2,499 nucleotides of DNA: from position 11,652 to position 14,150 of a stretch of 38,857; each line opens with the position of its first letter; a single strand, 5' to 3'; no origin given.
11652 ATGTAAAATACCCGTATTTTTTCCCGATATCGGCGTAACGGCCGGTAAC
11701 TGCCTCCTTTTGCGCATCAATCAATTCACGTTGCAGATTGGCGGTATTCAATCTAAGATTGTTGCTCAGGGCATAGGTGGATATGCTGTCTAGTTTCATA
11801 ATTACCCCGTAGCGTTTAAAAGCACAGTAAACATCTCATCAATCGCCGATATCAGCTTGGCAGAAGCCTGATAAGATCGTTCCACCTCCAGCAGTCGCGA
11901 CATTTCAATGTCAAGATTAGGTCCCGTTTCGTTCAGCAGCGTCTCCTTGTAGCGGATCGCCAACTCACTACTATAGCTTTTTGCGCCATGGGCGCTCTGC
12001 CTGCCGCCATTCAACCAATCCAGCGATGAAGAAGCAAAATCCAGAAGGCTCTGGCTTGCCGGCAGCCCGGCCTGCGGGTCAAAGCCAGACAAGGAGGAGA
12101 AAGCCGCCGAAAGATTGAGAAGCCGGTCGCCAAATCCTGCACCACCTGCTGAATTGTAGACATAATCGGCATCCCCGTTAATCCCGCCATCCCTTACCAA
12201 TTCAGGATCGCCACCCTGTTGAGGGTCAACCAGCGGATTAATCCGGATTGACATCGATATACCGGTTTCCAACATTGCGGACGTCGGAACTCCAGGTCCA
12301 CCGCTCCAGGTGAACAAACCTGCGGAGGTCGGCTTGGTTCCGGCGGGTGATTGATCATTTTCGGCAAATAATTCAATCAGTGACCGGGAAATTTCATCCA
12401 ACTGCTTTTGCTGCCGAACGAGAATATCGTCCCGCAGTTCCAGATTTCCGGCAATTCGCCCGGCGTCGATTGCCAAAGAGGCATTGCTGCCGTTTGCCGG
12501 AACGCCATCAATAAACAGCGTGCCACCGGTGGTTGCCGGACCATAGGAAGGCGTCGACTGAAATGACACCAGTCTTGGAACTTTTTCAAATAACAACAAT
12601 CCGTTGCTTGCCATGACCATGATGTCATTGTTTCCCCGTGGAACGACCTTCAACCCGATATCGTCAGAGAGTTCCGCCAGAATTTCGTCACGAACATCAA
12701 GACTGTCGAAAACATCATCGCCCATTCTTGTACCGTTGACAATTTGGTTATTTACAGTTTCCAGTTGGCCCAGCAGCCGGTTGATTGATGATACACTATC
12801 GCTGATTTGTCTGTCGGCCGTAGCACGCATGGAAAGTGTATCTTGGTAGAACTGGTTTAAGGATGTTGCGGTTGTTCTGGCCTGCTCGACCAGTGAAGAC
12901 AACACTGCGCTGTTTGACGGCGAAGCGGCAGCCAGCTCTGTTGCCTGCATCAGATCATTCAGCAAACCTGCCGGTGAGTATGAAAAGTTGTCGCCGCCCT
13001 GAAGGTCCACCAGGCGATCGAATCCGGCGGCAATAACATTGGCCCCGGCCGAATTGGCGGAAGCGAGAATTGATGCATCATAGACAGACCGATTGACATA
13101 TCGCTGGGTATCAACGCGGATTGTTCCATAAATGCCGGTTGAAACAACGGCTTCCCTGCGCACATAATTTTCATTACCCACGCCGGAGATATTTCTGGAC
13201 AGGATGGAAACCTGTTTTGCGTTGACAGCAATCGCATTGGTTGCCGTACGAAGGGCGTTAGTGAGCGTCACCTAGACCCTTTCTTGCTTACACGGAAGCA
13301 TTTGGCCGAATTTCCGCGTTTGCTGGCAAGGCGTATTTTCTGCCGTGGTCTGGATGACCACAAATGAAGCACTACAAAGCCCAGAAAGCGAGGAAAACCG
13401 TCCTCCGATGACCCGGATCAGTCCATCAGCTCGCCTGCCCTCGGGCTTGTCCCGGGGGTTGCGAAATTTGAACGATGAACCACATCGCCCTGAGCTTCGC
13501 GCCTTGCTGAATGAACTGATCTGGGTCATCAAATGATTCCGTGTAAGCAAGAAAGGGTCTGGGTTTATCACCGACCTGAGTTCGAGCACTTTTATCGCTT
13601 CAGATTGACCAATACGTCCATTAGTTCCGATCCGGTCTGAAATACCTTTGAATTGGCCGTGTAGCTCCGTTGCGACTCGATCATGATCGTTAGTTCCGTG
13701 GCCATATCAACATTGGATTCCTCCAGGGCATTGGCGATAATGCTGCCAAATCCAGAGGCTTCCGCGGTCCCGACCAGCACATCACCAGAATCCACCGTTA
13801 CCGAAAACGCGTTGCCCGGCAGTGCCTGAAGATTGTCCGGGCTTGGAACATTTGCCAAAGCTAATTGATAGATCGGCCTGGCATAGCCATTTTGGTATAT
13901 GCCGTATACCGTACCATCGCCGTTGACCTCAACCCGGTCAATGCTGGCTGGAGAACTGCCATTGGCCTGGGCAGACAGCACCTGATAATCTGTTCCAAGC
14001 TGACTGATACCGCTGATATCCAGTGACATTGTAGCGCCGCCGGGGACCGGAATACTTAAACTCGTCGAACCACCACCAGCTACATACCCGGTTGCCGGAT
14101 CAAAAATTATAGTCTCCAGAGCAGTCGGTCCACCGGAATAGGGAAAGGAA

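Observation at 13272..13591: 287-bp inverted-repeat element inserted between flgE and flgK; its inner arm carries the flgK ribosome-binding site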

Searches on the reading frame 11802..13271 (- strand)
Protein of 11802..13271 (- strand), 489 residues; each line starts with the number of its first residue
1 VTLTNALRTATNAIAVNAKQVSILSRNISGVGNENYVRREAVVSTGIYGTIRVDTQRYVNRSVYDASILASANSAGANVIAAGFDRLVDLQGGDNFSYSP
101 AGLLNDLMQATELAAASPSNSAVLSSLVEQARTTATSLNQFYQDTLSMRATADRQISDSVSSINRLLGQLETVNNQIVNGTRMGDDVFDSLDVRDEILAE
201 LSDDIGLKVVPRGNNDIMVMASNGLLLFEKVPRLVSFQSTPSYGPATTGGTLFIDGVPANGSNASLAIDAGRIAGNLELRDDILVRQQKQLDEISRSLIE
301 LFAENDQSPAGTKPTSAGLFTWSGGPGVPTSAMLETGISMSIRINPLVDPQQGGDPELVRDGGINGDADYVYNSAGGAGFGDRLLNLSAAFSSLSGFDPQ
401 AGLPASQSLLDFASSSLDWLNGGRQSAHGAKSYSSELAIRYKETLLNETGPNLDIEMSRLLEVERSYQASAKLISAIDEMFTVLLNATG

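Call 8: find_encoding_contigs(protein=window:11802-13271:-, flank=10000, max_places=6)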
Protein window:11802-13271:- (489 aa): no gene with exactly this product is on record in the collection.

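Call 12: find_related_loci(query=window:11802-13271:-, collection=genome_contigs, flank=4000)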
Query window:11802-13271:- (489 aa) in genome_contigs; peptide patterns used: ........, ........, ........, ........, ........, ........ (x = any residue, [..] = any of these).
162 stretches matched a pattern, but none encodes a relative of the query by tblastn (E <= 1e-3).
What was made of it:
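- Tried and rejected: find_related_loci with FlgK on genome_contigs found nothing (call 12).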

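Call 13: find_homologous_proteins(query=window:11802-13271:-)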
Query window:11802-13271:- (489 aa): 170 proteins with E <= 0.001 among 8000 candidates; the best 120 are listed.
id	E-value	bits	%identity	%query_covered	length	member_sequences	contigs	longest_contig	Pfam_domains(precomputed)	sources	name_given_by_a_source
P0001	0.0e+0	1039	100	100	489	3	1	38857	PF06429.19,PF22638.2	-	-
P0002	1.6e-250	849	80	100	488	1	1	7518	PF06429.19,PF22638.2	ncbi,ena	-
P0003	2.1e-245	833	79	100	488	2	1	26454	PF06429.19,PF22638.2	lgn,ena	-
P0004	4.3e-241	818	77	100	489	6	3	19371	PF06429.19,PF22638.2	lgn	-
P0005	1.1e-215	735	69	100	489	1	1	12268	PF06429.19,PF22638.2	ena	-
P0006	4.7e-201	686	65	100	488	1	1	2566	PF06429.19,PF22638.2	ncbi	-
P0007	1.4e-194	665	66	100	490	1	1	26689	PF06429.19,PF22638.2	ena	-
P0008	3.1e-190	651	63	99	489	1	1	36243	PF06429.19,PF22638.2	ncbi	-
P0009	1.3e-183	629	64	90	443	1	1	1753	PF06429.19,PF22638.2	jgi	jgi:flagellar hook-associated protein 1 FlgK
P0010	1.3e-181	622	62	100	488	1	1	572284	PF06429.19,PF22638.2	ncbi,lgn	-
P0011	1.5e-180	619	59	100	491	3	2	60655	PF06429.19,PF22638.2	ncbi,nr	ncbi:MAG: flagellar hook-associated protein FlgK [Hyphomicrobiales bacterium]|nr:flagellar hook-asso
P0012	1.6e-180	619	59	100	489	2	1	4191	PF06429.19,PF22638.2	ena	-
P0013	5.0e-178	611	62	100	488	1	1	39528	PF06429.19,PF22638.2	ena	-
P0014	1.2e-175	603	59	100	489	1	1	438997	PF06429.19,PF22638.2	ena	-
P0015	8.4e-175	600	58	100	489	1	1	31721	PF06429.19,PF22638.2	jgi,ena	-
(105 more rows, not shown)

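Call 14: find_encoding_contigs(protein=P0002, flank=5000, max_places=2)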
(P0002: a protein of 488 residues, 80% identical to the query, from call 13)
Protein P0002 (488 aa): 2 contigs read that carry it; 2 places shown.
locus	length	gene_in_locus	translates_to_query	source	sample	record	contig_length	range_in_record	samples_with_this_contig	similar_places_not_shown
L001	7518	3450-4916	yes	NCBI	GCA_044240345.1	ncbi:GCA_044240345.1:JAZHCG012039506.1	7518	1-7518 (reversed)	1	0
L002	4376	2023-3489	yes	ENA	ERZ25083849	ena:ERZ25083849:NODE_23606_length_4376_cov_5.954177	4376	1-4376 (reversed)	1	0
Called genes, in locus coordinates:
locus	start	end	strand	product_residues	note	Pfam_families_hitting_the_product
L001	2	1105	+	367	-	?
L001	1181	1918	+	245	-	PF00486:Trans_reg_C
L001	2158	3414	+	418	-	PF00460:Flg_bb_rod, PF22692:LlgE_F_G_D1, PF07559:FlgE_D2, PF06429:Flg_bbr_C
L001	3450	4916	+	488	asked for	PF22638:FlgK_D1, PF06429:Flg_bbr_C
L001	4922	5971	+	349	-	PF00669:Flagellin_N, PF00700:Flagellin_C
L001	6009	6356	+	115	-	PF07309:FlaF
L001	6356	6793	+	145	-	PF07378:FlbT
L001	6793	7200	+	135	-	PF03963:FlgD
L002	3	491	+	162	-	?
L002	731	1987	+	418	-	PF00460:Flg_bb_rod, PF22692:LlgE_F_G_D1, PF07559:FlgE_D2, PF06429:Flg_bbr_C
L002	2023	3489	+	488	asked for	PF22638:FlgK_D1, PF06429:Flg_bbr_C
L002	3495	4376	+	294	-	?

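Call 15: find_encoding_contigs(protein=P0003, flank=5000, max_places=2)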
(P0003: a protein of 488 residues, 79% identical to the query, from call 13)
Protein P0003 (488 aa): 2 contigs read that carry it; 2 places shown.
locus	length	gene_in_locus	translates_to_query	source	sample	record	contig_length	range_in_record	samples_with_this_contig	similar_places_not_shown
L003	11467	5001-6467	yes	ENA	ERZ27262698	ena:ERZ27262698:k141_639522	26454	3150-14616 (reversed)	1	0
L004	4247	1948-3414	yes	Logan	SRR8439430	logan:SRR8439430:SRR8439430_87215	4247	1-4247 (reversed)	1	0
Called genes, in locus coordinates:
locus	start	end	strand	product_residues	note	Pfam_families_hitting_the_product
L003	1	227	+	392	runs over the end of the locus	PF13677:MotB_plug, PF00691:OmpA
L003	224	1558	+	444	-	-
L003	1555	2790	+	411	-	PF02120:Flg_hook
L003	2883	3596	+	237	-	PF00486:Trans_reg_C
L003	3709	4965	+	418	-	PF00460:Flg_bb_rod, PF22692:LlgE_F_G_D1, PF07559:FlgE_D2, PF06429:Flg_bbr_C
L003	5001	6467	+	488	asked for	PF22638:FlgK_D1, PF06429:Flg_bbr_C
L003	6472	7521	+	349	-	PF00669:Flagellin_N, PF00700:Flagellin_C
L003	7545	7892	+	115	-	PF07309:FlaF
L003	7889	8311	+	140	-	PF07378:FlbT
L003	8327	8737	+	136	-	PF03963:FlgD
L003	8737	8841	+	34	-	-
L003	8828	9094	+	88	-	PF01313:Bac_export_3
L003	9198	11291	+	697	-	PF00771:FHIPEP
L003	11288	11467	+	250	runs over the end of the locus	PF01311:Bac_export_1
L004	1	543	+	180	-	?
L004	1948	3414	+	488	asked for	PF22638:FlgK_D1, PF06429:Flg_bbr_C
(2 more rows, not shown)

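Call 16: find_encoding_contigs(protein=P0004, flank=5000, max_places=3)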
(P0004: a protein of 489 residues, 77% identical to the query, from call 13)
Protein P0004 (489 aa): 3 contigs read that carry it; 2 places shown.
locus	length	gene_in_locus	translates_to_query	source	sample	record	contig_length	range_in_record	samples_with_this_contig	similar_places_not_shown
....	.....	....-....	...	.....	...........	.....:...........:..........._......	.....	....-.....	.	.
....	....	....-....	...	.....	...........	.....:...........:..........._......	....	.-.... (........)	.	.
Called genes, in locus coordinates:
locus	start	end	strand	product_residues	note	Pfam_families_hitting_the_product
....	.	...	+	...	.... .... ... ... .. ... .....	-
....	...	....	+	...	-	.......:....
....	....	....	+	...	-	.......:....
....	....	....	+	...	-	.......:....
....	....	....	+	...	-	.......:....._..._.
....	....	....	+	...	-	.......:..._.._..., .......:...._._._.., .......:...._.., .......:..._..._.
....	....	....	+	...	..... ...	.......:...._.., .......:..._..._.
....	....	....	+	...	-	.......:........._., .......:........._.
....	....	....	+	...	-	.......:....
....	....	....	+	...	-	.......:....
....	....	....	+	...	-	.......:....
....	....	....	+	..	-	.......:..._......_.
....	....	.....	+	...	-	?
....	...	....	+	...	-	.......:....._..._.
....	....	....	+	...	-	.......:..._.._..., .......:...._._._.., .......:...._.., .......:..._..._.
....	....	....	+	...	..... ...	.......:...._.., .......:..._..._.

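Call 27: find_encoding_contigs(protein=P0121, flank=5000, max_places=10)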
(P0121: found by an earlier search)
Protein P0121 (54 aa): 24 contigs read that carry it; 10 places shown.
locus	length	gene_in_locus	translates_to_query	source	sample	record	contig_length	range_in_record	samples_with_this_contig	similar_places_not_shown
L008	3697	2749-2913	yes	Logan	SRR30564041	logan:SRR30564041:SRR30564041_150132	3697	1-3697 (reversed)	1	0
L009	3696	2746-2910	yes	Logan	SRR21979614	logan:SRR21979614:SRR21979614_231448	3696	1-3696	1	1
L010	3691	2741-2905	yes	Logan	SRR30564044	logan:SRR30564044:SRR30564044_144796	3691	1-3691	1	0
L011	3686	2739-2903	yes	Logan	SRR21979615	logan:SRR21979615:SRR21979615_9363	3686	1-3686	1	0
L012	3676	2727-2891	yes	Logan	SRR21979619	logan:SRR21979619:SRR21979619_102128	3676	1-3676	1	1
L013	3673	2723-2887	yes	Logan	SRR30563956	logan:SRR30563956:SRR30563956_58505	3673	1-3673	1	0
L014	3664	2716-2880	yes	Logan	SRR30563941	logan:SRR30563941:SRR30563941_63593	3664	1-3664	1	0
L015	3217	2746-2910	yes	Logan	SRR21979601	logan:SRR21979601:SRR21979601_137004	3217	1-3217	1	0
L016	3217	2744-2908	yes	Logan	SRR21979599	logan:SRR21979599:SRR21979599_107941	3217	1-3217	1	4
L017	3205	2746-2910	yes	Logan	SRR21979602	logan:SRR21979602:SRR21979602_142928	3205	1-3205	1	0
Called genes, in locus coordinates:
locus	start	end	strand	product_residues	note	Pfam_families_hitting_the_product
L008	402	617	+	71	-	-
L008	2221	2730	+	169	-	-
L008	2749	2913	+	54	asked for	-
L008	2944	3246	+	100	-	-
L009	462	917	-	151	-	-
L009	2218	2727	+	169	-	-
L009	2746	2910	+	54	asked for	-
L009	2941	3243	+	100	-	-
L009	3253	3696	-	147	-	?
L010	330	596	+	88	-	-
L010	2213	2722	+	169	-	-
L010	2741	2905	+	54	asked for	-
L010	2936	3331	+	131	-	-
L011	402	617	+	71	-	-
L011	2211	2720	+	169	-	-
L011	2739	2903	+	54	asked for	-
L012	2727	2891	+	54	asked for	-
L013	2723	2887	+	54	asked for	-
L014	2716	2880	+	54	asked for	-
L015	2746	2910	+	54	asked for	-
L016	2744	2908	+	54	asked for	-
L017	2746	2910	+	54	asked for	-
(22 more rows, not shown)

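Call 32: find_encoding_contigs(protein=P0005, flank=3000, max_places=1)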
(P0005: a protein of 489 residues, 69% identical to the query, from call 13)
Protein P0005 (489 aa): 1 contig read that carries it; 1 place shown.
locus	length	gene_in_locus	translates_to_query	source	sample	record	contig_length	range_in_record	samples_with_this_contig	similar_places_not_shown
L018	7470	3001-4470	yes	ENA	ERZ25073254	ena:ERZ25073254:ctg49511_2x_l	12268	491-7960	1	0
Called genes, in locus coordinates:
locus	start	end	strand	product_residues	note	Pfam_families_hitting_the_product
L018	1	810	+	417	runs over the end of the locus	PF02120:Flg_hook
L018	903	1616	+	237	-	PF00486:Trans_reg_C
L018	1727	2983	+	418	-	PF00460:Flg_bb_rod, PF22692:LlgE_F_G_D1, PF07559:FlgE_D2, PF06429:Flg_bbr_C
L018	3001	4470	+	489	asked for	PF22638:FlgK_D1, PF06429:Flg_bbr_C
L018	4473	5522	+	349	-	PF00669:Flagellin_N, PF00700:Flagellin_C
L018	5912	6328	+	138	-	PF07378:FlbT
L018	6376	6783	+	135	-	PF03963:FlgD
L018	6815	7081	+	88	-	PF01313:Bac_export_3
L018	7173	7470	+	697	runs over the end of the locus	PF00771:FHIPEP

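Call 33: find_encoding_contigs(protein=P0007, flank=3000, max_places=1)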
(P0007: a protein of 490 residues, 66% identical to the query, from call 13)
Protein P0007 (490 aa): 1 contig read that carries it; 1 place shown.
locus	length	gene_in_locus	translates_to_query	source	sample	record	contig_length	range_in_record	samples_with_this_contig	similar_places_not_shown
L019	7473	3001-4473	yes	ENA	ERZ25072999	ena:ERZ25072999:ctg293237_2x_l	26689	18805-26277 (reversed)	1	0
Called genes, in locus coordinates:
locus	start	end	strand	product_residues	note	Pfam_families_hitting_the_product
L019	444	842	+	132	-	-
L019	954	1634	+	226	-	PF00486:Trans_reg_C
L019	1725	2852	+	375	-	PF00460:Flg_bb_rod, PF22692:LlgE_F_G_D1, PF07559:FlgE_D2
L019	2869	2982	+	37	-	PF06429:Flg_bbr_C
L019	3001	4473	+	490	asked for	PF22638:FlgK_D1, PF06429:Flg_bbr_C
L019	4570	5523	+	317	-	PF00669:Flagellin_N (weak), PF00700:Flagellin_C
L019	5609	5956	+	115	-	PF07309:FlaF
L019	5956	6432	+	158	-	PF07378:FlbT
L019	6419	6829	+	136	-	PF03963:FlgD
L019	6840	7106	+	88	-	PF01313:Bac_export_3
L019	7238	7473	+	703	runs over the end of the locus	PF00771:FHIPEP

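Call 34: find_encoding_contigs(protein=P0010, flank=10000, max_places=1)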
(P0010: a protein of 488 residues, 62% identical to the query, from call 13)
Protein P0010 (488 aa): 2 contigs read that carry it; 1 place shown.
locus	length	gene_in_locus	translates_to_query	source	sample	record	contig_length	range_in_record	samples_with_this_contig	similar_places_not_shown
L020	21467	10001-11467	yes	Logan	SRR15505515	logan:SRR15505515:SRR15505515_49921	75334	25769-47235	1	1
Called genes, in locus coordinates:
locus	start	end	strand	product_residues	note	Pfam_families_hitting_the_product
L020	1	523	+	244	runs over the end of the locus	PF00813:FliP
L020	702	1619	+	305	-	PF00669:Flagellin_N, PF00700:Flagellin_C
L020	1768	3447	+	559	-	PF01514:YscJ_FliF, PF08345:YscJ_FliF_C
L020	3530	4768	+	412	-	PF13677:MotB_plug, PF00691:OmpA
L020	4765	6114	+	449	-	-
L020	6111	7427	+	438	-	PF02120:Flg_hook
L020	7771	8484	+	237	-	PF00486:Trans_reg_C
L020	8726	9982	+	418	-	PF00460:Flg_bb_rod, PF22692:LlgE_F_G_D1, PF07559:FlgE_D2, PF06429:Flg_bbr_C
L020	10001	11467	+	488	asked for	PF22638:FlgK_D1, PF06429:Flg_bbr_C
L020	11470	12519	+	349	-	PF00669:Flagellin_N, PF00700:Flagellin_C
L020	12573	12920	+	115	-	PF07309:FlaF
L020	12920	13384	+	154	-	PF07378:FlbT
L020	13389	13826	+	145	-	PF03963:FlgD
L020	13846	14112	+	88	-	PF01313:Bac_export_3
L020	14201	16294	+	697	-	PF00771:FHIPEP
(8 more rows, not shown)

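Call 55: search_protein_families(library=pfam, proteins=[window:11802-13271:-], max_evalue=0.01)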
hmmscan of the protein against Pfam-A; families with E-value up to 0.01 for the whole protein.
window:11802-13271:- (489 aa): 2 families
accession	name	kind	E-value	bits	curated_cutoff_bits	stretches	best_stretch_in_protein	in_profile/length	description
PF22638.1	FlgK_D1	-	3.8e-29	102.4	28.6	1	103-302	18-214/233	Flagellar hook-associated protein FlgK helical domain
PF06429.18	Flg_bbr_C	-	1.6e-08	34.3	23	1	452-486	11-45/46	Flagellar basal body rod FlgEFG protein C-terminal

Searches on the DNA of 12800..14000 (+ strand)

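Call 7: search_rna_families(source=window, start=12800, end=14000, threshold=evalue, max_evalue=1)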
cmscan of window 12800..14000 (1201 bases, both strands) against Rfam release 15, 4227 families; matches with E-value up to 1: 0.
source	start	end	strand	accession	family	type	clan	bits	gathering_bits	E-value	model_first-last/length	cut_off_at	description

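Call 9: search_dna_similar(query=window:13265-13570:+, collection=plasmids, mode=distant, max_evalue=0.001)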
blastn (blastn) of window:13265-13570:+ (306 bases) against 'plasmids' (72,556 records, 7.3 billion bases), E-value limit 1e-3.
No match.

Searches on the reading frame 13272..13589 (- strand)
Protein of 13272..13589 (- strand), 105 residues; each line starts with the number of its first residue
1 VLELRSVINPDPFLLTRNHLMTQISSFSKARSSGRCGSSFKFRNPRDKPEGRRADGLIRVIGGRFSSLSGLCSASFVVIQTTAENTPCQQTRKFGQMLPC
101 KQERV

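Call 23: find_homologous_proteins(query=window:13272-13589:-, max_evalue=1)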
Query window:13272-13589:-: 1 candidates shared short words with the query, none scored E <= 1.
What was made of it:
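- On Prokaryotic MITE: ORF105 has no homologue (call 23).
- ORF105 has no homologue among 5.8 billion proteins (call 23).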

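Call 55: search_protein_families(library=pfam, proteins=[window:13272-13589:-], max_evalue=0.01)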
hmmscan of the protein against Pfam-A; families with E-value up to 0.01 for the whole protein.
window:13272-13589:- (105 aa): 0 families
